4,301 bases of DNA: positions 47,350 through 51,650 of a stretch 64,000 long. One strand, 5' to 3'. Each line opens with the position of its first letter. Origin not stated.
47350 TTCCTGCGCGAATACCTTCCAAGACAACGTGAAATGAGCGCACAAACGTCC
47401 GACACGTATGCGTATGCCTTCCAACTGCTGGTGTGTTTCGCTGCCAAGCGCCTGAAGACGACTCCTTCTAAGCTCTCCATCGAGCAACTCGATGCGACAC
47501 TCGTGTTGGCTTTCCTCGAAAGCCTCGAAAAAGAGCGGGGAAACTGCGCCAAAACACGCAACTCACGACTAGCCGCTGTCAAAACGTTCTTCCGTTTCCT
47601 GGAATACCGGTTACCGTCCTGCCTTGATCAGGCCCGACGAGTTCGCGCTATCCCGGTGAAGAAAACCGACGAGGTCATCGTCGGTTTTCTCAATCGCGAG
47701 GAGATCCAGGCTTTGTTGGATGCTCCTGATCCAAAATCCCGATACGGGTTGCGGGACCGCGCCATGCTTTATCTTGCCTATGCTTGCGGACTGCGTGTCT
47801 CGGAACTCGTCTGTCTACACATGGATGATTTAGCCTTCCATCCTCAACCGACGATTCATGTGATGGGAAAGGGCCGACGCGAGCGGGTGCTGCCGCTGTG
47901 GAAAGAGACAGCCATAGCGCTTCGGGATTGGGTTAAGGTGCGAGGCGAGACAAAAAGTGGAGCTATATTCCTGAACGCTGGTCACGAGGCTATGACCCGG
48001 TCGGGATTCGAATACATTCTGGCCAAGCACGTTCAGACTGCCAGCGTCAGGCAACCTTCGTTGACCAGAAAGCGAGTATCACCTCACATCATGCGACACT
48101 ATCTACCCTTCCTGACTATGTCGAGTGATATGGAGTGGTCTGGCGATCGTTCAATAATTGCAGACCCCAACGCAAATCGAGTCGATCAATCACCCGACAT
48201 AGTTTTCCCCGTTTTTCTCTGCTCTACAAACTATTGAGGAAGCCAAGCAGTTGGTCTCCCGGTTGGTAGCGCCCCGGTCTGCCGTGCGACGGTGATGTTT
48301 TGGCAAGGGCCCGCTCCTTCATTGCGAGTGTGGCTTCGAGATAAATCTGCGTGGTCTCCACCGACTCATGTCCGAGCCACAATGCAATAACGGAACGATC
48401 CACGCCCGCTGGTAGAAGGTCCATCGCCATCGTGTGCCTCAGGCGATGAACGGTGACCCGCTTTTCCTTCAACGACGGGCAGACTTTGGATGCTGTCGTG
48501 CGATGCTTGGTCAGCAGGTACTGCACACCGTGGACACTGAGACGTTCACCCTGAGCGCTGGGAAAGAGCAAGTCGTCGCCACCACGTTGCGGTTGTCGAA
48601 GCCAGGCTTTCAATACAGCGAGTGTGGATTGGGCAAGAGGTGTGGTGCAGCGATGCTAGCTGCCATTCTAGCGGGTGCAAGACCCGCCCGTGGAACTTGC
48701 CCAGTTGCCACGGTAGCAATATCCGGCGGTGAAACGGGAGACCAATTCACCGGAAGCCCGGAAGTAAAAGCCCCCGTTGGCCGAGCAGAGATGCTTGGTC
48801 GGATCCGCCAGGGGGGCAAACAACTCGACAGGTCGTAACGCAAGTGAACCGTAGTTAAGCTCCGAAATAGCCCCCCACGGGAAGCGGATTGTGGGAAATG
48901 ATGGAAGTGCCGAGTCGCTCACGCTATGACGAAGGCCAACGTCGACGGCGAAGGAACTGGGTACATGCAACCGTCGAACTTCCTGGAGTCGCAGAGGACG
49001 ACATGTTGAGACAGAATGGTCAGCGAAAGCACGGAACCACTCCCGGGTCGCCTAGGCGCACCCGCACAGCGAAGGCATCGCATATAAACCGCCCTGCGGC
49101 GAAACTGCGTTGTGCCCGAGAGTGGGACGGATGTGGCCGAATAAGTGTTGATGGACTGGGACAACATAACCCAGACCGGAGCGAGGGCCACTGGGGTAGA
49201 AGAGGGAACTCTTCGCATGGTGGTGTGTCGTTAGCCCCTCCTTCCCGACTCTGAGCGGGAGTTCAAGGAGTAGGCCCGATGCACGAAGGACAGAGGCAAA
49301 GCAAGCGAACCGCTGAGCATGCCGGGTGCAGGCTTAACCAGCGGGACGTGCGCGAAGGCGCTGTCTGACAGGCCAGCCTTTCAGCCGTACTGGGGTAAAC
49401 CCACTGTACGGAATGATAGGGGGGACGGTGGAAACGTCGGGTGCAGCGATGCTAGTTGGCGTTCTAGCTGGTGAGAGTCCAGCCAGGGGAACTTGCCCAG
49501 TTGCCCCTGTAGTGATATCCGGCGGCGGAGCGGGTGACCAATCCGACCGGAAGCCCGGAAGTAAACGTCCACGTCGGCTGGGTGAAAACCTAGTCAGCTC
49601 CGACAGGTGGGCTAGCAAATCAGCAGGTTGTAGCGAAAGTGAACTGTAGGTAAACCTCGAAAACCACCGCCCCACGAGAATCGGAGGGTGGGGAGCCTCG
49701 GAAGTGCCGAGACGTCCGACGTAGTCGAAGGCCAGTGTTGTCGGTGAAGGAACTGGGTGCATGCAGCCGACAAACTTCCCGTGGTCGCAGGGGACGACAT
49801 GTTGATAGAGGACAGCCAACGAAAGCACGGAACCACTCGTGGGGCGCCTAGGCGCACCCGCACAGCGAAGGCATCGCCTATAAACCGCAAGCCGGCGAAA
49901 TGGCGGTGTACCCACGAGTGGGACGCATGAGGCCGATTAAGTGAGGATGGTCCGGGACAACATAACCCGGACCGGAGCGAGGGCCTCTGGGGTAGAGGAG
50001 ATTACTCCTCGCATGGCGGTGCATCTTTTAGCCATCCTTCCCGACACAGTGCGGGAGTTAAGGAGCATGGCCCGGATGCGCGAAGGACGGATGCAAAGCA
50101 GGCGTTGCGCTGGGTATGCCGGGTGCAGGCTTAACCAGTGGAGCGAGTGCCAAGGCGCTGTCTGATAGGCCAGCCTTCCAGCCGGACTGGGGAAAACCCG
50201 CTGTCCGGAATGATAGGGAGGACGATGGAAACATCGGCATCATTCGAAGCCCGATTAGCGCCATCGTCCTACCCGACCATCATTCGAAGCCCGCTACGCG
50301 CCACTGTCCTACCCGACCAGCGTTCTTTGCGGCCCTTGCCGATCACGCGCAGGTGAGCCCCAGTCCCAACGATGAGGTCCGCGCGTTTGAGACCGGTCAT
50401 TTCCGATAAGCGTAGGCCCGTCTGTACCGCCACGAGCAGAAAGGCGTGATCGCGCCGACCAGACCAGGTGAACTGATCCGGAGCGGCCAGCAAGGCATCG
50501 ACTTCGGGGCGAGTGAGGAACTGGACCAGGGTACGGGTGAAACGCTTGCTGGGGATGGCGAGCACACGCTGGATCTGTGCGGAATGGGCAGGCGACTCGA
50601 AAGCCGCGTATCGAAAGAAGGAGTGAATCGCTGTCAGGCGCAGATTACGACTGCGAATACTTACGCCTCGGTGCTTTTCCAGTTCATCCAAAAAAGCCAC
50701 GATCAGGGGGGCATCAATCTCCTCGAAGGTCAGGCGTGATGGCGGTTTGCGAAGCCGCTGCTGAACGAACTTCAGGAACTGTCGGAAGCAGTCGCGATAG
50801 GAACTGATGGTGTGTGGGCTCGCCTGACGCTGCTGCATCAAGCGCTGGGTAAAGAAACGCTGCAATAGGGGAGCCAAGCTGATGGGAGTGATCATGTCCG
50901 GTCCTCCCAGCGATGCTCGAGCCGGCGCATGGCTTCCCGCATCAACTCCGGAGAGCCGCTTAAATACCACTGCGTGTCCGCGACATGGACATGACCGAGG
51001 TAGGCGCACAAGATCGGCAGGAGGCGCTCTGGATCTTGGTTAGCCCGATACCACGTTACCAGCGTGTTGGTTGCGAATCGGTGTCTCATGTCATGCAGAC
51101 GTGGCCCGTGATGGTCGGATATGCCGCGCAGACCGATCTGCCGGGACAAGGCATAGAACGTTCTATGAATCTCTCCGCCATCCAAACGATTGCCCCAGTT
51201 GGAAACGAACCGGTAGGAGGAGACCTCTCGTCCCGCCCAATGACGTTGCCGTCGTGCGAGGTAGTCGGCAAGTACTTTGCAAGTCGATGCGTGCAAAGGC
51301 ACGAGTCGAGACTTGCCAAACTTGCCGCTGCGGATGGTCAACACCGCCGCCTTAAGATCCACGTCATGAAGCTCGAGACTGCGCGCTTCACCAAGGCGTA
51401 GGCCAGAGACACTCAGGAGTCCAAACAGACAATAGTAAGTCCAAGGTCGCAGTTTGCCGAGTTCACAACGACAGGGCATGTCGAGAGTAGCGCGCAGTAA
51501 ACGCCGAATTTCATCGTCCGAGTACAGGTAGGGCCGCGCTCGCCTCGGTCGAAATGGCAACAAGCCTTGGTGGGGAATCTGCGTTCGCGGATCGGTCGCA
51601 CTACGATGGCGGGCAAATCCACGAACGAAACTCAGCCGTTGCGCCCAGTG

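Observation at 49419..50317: The inner intron sits in the apical loop of the outer intron's domain VI, so the apparent 40-nt tandem repeat is two D6 3' strands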

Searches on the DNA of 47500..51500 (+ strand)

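Call 5: search_rna_families(source=window, start=47500, end=51500, threshold=evalue, max_evalue=10, show_alignments=6)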
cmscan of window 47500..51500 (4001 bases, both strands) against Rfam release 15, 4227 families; matches with E-value up to 10: 4.
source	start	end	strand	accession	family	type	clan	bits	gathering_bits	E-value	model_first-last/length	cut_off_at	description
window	48669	48843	+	RF02003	group-II-D1D4-4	Intron;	CL00102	78.3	49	1.2e-16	1-138/138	no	Group II catalytic intron D1-D4-4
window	49465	49638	+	RF02003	group-II-D1D4-4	Intron;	CL00102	70.1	49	1.6e-14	1-138/138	no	Group II catalytic intron D1-D4-4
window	50207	50286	-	RF03372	mir-5918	Gene; miRNA;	-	20.6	69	2.3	1-85/85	no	mir-5918 microRNA precursor family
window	47657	47734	-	RF02891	AgrB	Gene; antisense;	-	20.1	40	4.9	1-84/84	no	ArsR-gov region gene B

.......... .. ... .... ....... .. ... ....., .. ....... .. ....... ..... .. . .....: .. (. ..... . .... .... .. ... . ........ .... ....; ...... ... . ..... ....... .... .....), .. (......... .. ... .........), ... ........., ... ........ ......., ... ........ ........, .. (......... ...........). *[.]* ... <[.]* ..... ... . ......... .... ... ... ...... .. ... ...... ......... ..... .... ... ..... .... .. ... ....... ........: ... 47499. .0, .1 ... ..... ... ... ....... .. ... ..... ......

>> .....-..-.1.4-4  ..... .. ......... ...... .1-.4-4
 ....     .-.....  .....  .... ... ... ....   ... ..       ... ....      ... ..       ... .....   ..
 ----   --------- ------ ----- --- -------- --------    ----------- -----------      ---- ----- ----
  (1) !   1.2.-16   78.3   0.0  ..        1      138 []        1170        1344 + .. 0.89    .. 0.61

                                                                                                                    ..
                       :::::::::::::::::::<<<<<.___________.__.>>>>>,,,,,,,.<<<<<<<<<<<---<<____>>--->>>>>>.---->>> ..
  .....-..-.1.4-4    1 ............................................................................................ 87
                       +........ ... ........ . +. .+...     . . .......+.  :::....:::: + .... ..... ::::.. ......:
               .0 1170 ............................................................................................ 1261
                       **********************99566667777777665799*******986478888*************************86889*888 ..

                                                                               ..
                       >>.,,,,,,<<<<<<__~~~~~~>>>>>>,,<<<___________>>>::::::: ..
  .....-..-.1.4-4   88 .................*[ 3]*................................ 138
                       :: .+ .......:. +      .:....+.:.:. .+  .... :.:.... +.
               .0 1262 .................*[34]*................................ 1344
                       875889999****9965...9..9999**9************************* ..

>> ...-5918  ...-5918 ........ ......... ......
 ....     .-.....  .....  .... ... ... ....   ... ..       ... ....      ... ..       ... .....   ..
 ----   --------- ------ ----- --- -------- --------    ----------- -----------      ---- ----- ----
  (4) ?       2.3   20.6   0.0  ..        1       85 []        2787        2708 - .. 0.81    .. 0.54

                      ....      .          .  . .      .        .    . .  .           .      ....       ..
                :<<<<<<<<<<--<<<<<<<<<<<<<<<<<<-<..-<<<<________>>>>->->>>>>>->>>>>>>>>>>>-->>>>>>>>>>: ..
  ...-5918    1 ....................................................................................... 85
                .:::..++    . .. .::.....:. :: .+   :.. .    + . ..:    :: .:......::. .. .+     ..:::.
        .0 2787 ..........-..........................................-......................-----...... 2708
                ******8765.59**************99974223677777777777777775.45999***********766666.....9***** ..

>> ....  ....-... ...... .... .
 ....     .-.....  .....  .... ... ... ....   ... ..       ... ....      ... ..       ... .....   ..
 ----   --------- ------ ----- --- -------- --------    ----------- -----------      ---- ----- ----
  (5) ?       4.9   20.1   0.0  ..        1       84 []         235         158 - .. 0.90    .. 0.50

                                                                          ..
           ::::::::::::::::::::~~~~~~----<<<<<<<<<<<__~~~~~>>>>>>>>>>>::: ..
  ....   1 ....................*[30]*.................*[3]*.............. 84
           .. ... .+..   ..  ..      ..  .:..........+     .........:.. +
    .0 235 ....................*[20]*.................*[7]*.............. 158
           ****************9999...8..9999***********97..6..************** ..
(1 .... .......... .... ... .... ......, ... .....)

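Call 12: search_dna_similar(query=window:49441-50277:+, collection=plasmids, mode=distant, max_rows=30)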
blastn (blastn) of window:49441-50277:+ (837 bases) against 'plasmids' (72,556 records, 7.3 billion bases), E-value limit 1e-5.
Records with a match: 4; places in all: 4; records where one place covers at least 80% of the query: 0.
Best place of each record, by identity: 60-80% 4.
By first word of the organism name: Bradyrhizobium 4.
By predicted mobility (MOB-suite, as given by PLSDB): conjugative 4.
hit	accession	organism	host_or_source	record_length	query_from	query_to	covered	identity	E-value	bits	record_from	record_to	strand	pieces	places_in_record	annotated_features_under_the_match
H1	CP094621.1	Bradyrhizobium sp. ISRA435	Arachis hypogaea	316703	458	837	45%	71.7%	8e-39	169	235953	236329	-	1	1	none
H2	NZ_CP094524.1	Bradyrhizobium sp. ISRA443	Arachis hypogaea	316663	458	837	45%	71.7%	8e-39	169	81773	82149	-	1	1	none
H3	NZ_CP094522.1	Bradyrhizobium sp. ISRA437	Arachis hypogaea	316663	458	837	45%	71.7%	8e-39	169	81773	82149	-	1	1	none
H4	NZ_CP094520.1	Bradyrhizobium sp. ISRA436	Arachis hypogaea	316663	458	837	45%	71.7%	8e-39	169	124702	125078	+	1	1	none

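Call 13: get_annotated_region(hit=H1, flank=3000)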
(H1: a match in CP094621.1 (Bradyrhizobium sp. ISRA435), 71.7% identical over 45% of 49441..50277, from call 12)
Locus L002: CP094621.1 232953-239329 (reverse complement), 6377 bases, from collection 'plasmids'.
description: Bradyrhizobium sp. ISRA435 plasmid unnamed, complete sequence
organism: Bradyrhizobium sp. ISRA435 (NCBI taxid 2866194)
taxonomy: Bacteria; Pseudomonadota; Alphaproteobacteria; Hyphomicrobiales; Nitrobacteraceae; Bradyrhizobium; Bradyrhizobium sp. ISRA435
host: -; source: Arachis hypogaea; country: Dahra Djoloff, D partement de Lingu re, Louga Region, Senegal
typing (MOB-suite, as given by PLSDB): conjugative; replicon rep_cluster_507; relaxase MOBQ; mating-pair formation MPF_T
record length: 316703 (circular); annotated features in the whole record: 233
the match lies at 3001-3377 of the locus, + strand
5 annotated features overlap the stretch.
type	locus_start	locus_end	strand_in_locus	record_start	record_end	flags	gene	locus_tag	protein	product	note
CDS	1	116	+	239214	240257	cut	-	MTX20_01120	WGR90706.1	iron ABC transporter permease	-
CDS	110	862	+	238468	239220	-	-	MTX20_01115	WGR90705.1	ABC transporter ATP-binding protein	-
CDS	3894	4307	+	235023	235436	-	-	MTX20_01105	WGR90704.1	hypothetical protein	-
CDS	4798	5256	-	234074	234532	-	mntR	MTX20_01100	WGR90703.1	manganese-binding transcriptional regulator MntR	-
CDS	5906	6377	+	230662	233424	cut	-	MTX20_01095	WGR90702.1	TonB-dependent receptor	-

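Call 15: search_rna_families(source=L002, threshold=evalue, max_evalue=1)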
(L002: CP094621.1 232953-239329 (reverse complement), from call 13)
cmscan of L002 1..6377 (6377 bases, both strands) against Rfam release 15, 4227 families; matches with E-value up to 1: 2.
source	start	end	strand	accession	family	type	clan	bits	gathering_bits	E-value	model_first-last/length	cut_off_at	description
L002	3579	3778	+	RF00174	Cobalamin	Cis-reg; riboswitch;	CL00101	130.4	31.5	1.6e-33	1-189/189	no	Cobalamin riboswitch aptamer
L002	2744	2802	-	RF00901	MIR845_1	Gene; miRNA;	-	21.3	81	0.72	1-81/81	no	MIR845_1 microRNA precursor family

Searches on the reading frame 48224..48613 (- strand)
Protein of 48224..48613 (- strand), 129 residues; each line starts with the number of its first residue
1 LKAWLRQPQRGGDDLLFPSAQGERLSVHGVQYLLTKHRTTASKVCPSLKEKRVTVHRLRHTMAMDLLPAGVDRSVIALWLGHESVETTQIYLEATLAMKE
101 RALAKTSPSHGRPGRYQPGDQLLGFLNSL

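Call 10: search_protein_families(library=pfam, proteins=[window:48224-48613:-])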
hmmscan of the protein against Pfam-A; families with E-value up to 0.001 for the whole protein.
window:48224-48613:- (129 aa): 1 family
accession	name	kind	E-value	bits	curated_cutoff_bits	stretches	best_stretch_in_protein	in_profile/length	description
PF00589.27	Phage_integrase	-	6.7e-15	55.7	27.1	1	2-94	80-168/172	Phage integrase family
